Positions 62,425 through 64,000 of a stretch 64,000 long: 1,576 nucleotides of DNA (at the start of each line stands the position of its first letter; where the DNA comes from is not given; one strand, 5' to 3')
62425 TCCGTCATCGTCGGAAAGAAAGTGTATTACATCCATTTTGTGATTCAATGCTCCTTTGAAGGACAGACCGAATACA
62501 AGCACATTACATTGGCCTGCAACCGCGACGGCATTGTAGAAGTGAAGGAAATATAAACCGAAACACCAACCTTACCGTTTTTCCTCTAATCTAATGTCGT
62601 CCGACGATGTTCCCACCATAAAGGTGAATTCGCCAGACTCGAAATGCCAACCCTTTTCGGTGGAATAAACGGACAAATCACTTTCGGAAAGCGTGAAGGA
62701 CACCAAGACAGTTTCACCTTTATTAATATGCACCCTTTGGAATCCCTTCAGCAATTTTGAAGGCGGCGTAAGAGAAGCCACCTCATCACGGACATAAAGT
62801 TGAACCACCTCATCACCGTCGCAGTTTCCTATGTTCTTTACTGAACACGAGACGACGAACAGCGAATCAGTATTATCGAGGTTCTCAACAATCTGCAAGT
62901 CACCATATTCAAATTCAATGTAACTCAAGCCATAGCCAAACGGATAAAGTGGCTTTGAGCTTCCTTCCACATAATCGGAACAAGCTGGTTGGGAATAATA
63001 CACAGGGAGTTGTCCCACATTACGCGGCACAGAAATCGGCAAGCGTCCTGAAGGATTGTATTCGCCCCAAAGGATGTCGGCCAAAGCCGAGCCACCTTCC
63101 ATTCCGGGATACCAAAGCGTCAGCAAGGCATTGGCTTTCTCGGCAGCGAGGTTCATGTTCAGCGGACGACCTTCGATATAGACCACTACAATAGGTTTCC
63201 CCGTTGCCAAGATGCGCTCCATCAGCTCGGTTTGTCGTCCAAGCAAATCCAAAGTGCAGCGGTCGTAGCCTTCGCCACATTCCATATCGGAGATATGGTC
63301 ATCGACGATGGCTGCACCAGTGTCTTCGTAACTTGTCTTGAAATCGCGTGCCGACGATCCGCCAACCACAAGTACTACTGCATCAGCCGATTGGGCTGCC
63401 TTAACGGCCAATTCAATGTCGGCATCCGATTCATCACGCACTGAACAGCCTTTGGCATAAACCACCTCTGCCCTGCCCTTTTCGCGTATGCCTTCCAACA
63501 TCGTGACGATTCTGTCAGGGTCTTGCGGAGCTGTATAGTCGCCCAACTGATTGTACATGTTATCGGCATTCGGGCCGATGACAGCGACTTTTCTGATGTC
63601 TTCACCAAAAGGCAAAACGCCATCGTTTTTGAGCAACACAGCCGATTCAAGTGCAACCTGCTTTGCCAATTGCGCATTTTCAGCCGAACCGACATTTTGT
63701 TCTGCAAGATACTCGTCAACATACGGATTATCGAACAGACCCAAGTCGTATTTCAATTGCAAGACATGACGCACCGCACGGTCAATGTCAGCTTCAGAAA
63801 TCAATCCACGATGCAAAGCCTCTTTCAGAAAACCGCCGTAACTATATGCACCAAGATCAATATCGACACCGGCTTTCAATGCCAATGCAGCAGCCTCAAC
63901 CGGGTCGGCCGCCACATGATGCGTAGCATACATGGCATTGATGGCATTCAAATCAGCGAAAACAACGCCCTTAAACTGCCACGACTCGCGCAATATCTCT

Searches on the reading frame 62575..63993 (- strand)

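Call 88: search_protein_families(library=pfam, proteins=[window:62575-63993:-], max_evalue=0.00001)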
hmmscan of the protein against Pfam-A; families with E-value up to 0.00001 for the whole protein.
window:62575-63993:- (473 aa): 3 families
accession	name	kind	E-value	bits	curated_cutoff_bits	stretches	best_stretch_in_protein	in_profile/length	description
PF01915.27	Glyco_hydro_3_C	-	2.1e-56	191.5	31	1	119-358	2-200/200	Glycosyl hydrolase family 3 C-terminal domain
PF14310.12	Fn3-like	-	4.9e-24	84.7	25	1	395-464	1-71/71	Fibronectin type III-like domain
PF00933.27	Glyco_hydro_3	-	5.6e-10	39.6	27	1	1-80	238-316/316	Glycosyl hydrolase family 3 N terminal domain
